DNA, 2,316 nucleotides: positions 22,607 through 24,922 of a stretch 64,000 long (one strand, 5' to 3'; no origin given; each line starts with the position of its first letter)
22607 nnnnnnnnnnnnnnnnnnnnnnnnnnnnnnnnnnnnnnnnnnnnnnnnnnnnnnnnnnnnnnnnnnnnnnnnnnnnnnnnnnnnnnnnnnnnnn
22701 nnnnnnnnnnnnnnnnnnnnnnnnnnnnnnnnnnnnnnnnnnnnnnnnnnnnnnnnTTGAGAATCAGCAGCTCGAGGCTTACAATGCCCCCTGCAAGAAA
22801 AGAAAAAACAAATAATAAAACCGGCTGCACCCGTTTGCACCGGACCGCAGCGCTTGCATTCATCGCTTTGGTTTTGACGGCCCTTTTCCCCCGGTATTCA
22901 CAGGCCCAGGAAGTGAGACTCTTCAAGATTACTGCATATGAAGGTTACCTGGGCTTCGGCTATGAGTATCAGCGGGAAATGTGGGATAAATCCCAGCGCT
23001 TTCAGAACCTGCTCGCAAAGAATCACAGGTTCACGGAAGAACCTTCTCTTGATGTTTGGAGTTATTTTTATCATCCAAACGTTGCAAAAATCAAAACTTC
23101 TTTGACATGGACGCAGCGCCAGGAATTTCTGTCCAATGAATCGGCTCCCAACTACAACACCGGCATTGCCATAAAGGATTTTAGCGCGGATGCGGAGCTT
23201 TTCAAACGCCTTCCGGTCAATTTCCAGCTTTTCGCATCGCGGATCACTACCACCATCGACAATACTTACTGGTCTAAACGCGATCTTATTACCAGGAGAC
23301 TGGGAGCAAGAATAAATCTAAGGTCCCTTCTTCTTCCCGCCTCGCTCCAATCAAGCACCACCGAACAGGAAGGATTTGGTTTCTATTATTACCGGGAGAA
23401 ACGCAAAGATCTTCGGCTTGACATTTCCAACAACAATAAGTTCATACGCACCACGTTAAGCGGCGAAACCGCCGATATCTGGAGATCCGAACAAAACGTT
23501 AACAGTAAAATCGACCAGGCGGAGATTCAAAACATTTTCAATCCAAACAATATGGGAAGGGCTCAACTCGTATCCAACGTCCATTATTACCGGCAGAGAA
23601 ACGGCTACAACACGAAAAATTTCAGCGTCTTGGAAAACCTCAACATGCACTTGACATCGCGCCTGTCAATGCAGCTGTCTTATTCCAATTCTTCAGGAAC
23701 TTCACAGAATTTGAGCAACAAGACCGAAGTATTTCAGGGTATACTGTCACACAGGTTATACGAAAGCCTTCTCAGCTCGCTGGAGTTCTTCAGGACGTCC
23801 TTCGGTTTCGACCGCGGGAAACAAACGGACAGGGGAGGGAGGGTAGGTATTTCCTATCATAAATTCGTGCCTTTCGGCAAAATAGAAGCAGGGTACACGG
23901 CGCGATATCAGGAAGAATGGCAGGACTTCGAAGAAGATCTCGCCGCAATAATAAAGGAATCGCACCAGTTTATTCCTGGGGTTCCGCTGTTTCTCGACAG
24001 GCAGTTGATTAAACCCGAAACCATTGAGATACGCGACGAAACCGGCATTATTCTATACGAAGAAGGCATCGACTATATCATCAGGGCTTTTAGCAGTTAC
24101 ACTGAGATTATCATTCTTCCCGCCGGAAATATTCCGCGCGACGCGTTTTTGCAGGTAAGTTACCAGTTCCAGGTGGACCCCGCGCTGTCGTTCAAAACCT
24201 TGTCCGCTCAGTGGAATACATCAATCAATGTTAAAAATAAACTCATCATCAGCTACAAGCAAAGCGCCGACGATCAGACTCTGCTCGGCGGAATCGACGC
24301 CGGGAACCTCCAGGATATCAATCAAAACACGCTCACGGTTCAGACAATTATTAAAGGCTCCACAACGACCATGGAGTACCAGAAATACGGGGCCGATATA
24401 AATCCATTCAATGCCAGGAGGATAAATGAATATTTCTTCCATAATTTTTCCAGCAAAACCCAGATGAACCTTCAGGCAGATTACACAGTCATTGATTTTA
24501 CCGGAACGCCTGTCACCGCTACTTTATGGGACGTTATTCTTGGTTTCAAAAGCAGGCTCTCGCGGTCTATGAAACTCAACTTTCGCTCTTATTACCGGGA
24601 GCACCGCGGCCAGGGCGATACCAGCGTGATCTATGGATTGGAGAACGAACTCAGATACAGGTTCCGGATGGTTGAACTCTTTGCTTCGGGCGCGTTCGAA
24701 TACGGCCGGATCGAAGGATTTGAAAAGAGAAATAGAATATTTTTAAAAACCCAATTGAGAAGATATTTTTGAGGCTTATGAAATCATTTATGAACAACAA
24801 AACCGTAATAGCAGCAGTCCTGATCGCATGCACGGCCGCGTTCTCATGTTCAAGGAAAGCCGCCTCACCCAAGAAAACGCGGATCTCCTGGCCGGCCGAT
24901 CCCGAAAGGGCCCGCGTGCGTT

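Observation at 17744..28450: Sigma-54-controlled gene cluster: four multihaem cytochromes, two NHL beta-propeller lipoproteins and a ~670-aa outer-membrane beta-barrel (candidate non-canonical porin-cytochrome electron conduit)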

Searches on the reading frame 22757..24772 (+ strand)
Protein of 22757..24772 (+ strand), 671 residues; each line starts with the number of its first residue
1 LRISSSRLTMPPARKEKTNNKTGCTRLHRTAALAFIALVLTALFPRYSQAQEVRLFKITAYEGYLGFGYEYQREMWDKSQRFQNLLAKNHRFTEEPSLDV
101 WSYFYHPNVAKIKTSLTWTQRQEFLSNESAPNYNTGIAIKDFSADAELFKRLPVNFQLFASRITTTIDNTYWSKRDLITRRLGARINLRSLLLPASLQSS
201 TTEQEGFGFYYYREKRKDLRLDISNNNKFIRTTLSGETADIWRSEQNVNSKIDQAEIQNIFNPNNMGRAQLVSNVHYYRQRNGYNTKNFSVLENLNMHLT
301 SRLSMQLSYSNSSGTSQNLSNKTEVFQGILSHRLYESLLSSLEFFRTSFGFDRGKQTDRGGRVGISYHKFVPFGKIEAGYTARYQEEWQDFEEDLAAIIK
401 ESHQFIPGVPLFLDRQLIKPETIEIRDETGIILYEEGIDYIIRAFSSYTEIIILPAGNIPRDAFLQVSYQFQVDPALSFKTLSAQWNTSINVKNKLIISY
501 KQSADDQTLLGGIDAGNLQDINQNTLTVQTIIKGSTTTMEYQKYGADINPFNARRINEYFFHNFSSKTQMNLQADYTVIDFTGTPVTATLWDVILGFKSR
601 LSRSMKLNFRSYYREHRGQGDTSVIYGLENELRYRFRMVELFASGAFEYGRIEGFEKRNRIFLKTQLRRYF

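Call 4: search_protein_families(library=pfam, proteins=[window:22757-24772:+], max_evalue=0.01)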
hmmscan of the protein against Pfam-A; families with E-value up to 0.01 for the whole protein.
window:22757-24772:+ (671 aa): 0 families

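Call 5: search_protein_families(library=ncbifam, proteins=[window:22757-24772:+], max_evalue=0.01)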
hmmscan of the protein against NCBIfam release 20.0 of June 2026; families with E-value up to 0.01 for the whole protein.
window:22757-24772:+ (671 aa): 0 families

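Call 8: find_homologous_proteins(query=window:22757-24772:+)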
Query window:22757-24772:+ (671 aa): 6 proteins with E <= 0.001 among 8000 candidates.
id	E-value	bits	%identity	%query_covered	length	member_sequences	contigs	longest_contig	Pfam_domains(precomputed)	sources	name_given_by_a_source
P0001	7.6e-278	941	62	95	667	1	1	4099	-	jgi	-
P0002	8.3e-275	931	61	96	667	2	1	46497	-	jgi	jgi:hypothetical protein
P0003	1.1e-240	818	97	56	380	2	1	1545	-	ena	-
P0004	1.9e-17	81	22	63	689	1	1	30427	-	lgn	-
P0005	5.9e-13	66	20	57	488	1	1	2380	-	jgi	-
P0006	1.2e-11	62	22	57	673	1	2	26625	-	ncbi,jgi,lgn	-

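Call 9: find_encoding_contigs(protein=P0002, flank=10000, max_places=3)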
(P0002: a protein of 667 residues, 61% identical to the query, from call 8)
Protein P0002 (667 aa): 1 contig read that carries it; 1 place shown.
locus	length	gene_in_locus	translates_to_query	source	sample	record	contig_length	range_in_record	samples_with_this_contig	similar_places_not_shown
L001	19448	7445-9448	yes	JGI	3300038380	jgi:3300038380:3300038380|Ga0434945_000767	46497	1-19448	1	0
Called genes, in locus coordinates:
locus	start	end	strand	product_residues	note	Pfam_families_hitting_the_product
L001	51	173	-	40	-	-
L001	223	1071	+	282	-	PF12831:FAD_oxidored (weak)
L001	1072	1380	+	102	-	PF17806:SO_alpha_A3, PF04324:Fer2_BFD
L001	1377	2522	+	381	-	PF00890:FAD_binding_2 (faint), PF01266:DAO, PF03486:HI0933_like (faint), PF13738:Pyr_redox_3 (weak)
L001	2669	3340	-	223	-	PF22113:Mtrc-MtrF_II-IV_dom (faint), PF09699:Paired_CXXCH_1 (faint)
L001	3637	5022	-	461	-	PF00072:Response_reg, PF00158:Sigma54_activat, PF14532:Sigma54_activ_2, PF07728:AAA_5, PF25601:AAA_lid_14, PF02954:HTH_8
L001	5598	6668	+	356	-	PF25021:TEN_NHL (faint), PF01436:NHL (faint), PF08450:SGL (faint), PF17170:DUF5128 (faint), PF06739:SBBP (faint)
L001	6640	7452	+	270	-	PF22113:Mtrc-MtrF_II-IV_dom (faint), PF14522:Cytochrome_C7 (faint), PF09699:Paired_CXXCH_1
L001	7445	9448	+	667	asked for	-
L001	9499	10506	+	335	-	PF24684:Vgb_lyase, PF25021:TEN_NHL (faint), PF06739:SBBP (faint), PF01731:Arylesterase (faint), PF08450:SGL (weak), PF17170:DUF5128 (weak), PF01436:NHL (weak)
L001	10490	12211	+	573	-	PF14537:Cytochrom_c3_2 (faint), PF09699:Paired_CXXCH_1 (faint), PF14522:Cytochrome_C7 (faint)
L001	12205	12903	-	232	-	PF22113:Mtrc-MtrF_II-IV_dom (faint), PF09699:Paired_CXXCH_1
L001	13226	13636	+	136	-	PF02566:OsmC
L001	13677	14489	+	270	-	PF02535:Zip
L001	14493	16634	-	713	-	PF02629:CoA_binding, PF13380:CoA_binding_2, PF13607:Succ_CoA_lig, PF19045:Ligase_CoA_2, PF13549:ATP-grasp_5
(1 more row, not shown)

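Call 10: find_encoding_contigs(protein=P0004, flank=10000, max_places=3)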
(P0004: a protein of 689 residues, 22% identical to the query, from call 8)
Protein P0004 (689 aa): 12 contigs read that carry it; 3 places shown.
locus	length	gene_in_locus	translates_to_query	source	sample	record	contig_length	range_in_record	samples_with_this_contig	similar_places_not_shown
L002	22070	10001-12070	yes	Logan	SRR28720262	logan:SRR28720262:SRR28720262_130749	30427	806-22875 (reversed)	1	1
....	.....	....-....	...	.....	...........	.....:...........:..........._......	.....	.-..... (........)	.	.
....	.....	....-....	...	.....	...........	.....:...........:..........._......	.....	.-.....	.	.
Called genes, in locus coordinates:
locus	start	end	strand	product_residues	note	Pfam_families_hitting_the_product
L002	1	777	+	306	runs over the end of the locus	PF14522:Cytochrome_C7 (faint)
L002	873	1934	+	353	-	PF14522:Cytochrome_C7 (faint)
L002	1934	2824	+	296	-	PF01292:Ni_hydr_CYTB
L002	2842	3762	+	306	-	-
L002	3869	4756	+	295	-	PF08450:SGL (faint), PF25021:TEN_NHL (faint), PF17170:DUF5128, PF01436:NHL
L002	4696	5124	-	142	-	-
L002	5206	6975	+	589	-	PF14522:Cytochrome_C7 (faint), PF09699:Paired_CXXCH_1, PF14537:Cytochrom_c3_2 (faint), PF22113:Mtrc-MtrF_II-IV_dom (faint)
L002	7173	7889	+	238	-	PF14522:Cytochrome_C7 (faint), PF09699:Paired_CXXCH_1 (weak)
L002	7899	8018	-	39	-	-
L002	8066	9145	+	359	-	PF01436:NHL (faint), PF17170:DUF5128 (weak), PF06739:SBBP (faint)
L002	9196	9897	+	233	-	PF22113:Mtrc-MtrF_II-IV_dom (faint), PF22678:Cytochrom_c_NrfB-like (faint), PF14537:Cytochrom_c3_2 (faint), PF14522:Cytochrome_C7 (weak), PF09699:Paired_CXXCH_1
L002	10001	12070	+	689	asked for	-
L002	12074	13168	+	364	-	PF25021:TEN_NHL (faint), PF08450:SGL (faint), PF17170:DUF5128 (weak), PF01436:NHL (weak)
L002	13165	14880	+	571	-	PF14537:Cytochrom_c3_2 (faint), PF14522:Cytochrome_C7 (faint), PF09699:Paired_CXXCH_1 (weak), PF22113:Mtrc-MtrF_II-IV_dom (weak)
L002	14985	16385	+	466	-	PF14522:Cytochrome_C7 (faint), PF14537:Cytochrom_c3_2 (faint), PF09699:Paired_CXXCH_1, PF22113:Mtrc-MtrF_II-IV_dom (weak), PF09699:Paired_CXXCH_1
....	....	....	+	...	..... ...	-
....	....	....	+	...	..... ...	-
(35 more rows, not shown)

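Call 11: find_encoding_contigs(protein=P0006, flank=10000, max_places=3)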
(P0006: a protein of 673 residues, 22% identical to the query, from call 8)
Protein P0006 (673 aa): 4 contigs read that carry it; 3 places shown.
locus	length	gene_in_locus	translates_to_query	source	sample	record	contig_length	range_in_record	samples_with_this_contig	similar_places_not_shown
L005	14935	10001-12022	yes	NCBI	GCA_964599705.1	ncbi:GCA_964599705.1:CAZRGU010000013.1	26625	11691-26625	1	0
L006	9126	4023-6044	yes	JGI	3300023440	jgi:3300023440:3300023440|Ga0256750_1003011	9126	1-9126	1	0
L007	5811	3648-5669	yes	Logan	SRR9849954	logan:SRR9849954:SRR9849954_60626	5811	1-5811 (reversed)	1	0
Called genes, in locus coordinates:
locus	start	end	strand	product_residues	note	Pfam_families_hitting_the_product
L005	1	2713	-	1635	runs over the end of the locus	PF15780:ASH (weak), PF22544:HYDIN_VesB_CFA65-like_Ig (weak), PF22073:Cep192_D4 (weak), PF15780:ASH (weak), PF22544:HYDIN_VesB_CFA65-like_Ig, PF15780:ASH, PF22544:HYDIN_VesB_CFA65-like_Ig, PF15780:ASH (weak), +14 more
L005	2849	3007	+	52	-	-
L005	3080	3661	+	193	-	-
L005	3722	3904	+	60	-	-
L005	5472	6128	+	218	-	PF14522:Cytochrome_C7 (faint), PF09699:Paired_CXXCH_1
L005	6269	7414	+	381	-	PF14522:Cytochrome_C7 (faint), PF14537:Cytochrom_c3_2 (faint), PF09699:Paired_CXXCH_1, PF22113:Mtrc-MtrF_II-IV_dom, PF09699:Paired_CXXCH_1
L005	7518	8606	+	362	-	PF01436:NHL (faint), PF08450:SGL (faint), PF17170:DUF5128 (faint)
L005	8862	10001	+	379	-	PF02085:Cytochrom_CIII (faint), PF22113:Mtrc-MtrF_II-IV_dom (faint), PF14522:Cytochrome_C7 (faint), PF22678:Cytochrom_c_NrfB-like (faint), PF14537:Cytochrom_c3_2 (faint), PF09699:Paired_CXXCH_1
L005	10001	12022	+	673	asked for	-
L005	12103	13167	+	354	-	PF06739:SBBP (faint), PF25021:TEN_NHL (faint), PF08450:SGL, PF17170:DUF5128, PF01436:NHL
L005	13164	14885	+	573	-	PF14522:Cytochrome_C7 (faint), PF14537:Cytochrom_c3_2 (faint), PF09699:Paired_CXXCH_1 (weak), PF22113:Mtrc-MtrF_II-IV_dom (weak), PF09699:Paired_CXXCH_1 (weak)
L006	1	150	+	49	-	?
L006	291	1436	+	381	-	PF14522:Cytochrome_C7 (faint), PF14537:Cytochrom_c3_2 (faint), PF09699:Paired_CXXCH_1, PF22113:Mtrc-MtrF_II-IV_dom, PF09699:Paired_CXXCH_1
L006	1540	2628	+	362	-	PF01436:NHL (faint), PF08450:SGL (faint), PF17170:DUF5128 (faint)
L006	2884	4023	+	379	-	PF02085:Cytochrom_CIII (faint), PF22113:Mtrc-MtrF_II-IV_dom (faint), PF14522:Cytochrome_C7 (faint), PF22678:Cytochrom_c_NrfB-like (faint), PF14537:Cytochrom_c3_2 (faint), PF09699:Paired_CXXCH_1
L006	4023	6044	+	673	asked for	-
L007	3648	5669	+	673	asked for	-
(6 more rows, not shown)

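Call 17: find_homologous_proteins(query=A1, max_evalue=0.001)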
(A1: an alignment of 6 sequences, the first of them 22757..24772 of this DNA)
Query A1 (6 sequences) (671 aa, profile of the alignment): 6 proteins with E <= 0.001 among 8000 candidates.
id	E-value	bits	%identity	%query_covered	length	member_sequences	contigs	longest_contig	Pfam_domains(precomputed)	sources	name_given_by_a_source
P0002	0.0e+0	1083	61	96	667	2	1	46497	-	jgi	jgi:hypothetical protein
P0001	0.0e+0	1081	62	95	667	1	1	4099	-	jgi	-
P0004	5.3e-275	932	22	63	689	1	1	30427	-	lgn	-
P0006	7.6e-269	912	22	57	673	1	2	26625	-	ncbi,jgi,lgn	-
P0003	1.1e-168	581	97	56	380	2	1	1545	-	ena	-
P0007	1.4e-25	108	24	21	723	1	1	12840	-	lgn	-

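Call 26: predict_structure(alignment_id=A1)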
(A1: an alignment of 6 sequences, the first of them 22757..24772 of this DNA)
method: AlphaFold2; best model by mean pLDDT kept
length: 671 residues; sequences in the alignment: 6
mean_pLDDT: 77.0   pTM: 0.62
mean pLDDT of the five models: 77.0, 76.1, 71.0, 57.3, 55.8
residues with pLDDT >= 90: 223; 70-90: 257; 50-70: 116; < 50: 75
segments of 3 or more residues with pLDDT < 50: 1-41, 43-56, 81-83, 127-137, 169-172
pLDDT, mean of each block of 10 residues (from residue 1): 26 26 32 46 45 46 75 69 56 71 72 75 54 47 81 84 68 66 89 88 80 88 87 92 73 92 76 94 84 92 93 82 93 91 92 83 94 92 89 61 68 69 73 72 72 70 72 70 94 91 88 60 93 92 80 91 92 93 79 94 91 83 87 90 90 75 86 75
secondary structure, 60 per line:
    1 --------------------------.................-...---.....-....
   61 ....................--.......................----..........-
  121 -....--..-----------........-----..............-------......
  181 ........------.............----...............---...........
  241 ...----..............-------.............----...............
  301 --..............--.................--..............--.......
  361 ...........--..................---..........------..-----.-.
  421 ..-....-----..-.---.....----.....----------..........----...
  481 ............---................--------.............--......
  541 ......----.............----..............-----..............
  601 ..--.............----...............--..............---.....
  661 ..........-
elements in order (helices of 4 or more, strands of 3 or more residues): H27-43 H51-55 E57-80 E83-105 E110-119 E122-125 E141-148 E154-167 E175-188 E195-207 E212-226 E230-243 E248-261 E269-281 E286-300 E303-316 E319-335 E338-351 E354-371 E374-391 E395-404 E424-427 E440-444 E449-453 E464-473 E478-492 E496-511 E520-532 E535-546 E551-563 E568-581 E587-602 E605-617 E622-636 E639-652 E656-670

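Call 33: search_protein_representatives(alignment_id=A1)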
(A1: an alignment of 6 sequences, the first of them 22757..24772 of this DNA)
Query: 6 sequences, 666 profile positions. Proteins with E-value up to 0.001 (for the whole library): 2640; up to 1e-10: 1991; up to 1e-30: 1187. The best 150 are listed.
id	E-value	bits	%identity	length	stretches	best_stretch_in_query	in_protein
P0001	0.0e+00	1081.0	-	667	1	2-666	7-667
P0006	2.4e-269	911.6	-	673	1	5-665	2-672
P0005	2.4e-180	617.5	-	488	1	179-663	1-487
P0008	1.8e-174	598.1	-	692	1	50-666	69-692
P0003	3.6e-169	580.6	-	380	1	112-489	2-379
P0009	2.6e-138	478.6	-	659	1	31-664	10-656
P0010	5.0e-136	471.0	-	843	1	54-666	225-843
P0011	1.4e-135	469.6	-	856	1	55-665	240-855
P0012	7.1e-130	450.7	-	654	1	43-666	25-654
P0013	9.9e-119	413.9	-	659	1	33-646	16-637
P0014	2.5e-118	412.6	-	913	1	48-666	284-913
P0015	3.2e-118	412.2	-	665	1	11-662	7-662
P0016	9.4e-118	410.6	-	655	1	29-653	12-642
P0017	3.2e-117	408.9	-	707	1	34-665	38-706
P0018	9.1e-117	407.4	-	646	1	50-666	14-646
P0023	2.0e-114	399.6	-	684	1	42-664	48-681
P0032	3.5e-109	382.3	-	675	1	34-665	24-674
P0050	1.2e-99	350.8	-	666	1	10-663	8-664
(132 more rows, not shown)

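Call 35: list_cluster_members(proteins=[P0008, P0009, P0010, P0012, P0013, P0015, P0017, P0023, P0032, P0050])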
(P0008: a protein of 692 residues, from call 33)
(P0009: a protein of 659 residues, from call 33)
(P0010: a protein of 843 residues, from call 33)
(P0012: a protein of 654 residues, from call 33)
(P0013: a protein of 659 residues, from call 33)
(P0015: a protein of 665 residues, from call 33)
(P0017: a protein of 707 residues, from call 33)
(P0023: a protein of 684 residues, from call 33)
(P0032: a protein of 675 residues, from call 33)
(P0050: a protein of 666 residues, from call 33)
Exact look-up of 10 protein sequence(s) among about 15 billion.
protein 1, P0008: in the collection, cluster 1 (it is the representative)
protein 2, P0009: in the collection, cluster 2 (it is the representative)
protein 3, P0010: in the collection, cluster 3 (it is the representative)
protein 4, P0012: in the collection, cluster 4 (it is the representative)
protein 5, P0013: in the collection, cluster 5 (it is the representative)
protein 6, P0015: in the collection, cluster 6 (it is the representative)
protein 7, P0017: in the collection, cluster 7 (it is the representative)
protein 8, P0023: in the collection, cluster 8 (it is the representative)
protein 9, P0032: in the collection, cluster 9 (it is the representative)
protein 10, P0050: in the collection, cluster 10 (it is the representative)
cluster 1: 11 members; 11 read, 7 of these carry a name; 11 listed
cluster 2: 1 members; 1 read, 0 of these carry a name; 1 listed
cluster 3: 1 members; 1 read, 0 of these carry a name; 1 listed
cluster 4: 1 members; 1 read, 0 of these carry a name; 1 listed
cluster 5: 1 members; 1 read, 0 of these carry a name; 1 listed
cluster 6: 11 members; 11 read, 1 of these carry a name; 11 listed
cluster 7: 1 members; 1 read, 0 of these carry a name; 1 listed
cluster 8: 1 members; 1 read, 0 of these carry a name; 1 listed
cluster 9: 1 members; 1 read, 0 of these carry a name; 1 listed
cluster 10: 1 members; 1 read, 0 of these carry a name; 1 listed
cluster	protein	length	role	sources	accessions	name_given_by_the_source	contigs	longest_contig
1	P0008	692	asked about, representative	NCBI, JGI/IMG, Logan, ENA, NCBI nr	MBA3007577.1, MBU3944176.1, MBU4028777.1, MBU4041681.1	MAG: hypothetical protein KJ900_02110 [Proteobacteria bacterium] | hypothetical protein | hypothetical protein [Desulfocapsa sp.]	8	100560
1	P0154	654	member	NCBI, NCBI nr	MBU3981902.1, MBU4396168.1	MAG: hypothetical protein KKD78_14170 [Proteobacteria bacterium] | hypothetical protein [Pseudomonadota bacterium]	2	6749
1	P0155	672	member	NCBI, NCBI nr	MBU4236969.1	MAG: hypothetical protein KKI01_11665 [Proteobacteria bacterium] | hypothetical protein [Pseudomonadota bacterium]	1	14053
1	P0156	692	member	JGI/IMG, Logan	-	hypothetical protein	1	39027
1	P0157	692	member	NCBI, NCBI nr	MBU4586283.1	MAG: hypothetical protein KKE63_14055 [Proteobacteria bacterium] | hypothetical protein [Pseudomonadota bacterium]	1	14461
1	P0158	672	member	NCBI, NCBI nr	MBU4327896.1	MAG: hypothetical protein KKB91_09155 [Proteobacteria bacterium] | hypothetical protein [Pseudomonadota bacterium]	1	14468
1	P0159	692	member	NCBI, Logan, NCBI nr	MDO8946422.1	MAG: hypothetical protein Q7U88_04595 [Desulfocapsaceae bacterium] | hypothetical protein [Desulfocapsaceae bacterium]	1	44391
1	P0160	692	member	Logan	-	-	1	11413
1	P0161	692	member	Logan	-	-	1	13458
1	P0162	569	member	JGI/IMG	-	-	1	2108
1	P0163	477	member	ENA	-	-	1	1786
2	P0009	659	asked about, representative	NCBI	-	-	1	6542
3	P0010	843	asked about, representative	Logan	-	-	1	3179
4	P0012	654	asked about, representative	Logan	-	-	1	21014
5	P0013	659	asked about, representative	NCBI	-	-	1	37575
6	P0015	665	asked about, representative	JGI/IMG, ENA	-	-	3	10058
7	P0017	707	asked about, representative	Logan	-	-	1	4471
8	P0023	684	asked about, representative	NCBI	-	-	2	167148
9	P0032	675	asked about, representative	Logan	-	-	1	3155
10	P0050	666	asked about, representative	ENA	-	-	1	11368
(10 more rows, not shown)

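Call 38: search_solved_structures(query=A2, max_evalue=10, show_alignments=0)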
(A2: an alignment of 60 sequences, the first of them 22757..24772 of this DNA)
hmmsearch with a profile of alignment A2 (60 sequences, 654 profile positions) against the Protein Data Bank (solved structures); distinct sequences matched with E-value up to 10: 1.
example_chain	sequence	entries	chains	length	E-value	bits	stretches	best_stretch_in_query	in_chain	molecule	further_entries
6hns_A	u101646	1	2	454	0.94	10.7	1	403-429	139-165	Small molecule metabolism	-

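Call 39: search_protein_families(library=pfam, alignment_id=A2, max_evalue=0.01)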
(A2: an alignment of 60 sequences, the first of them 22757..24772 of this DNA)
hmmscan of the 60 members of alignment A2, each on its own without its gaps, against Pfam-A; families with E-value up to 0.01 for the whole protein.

A. member 1, window:22757-24772:+ (671 aa): 0 families

B. families by the number of members that match (of 60 scanned): 2 families
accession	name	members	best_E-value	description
PF10644.15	Misat_Tub_SegII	1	0.0046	Misato Segment II tubulin-like domain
PF13557.12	Phenol_MetA_deg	1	0.006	Putative MetA-pathway of phenol degradation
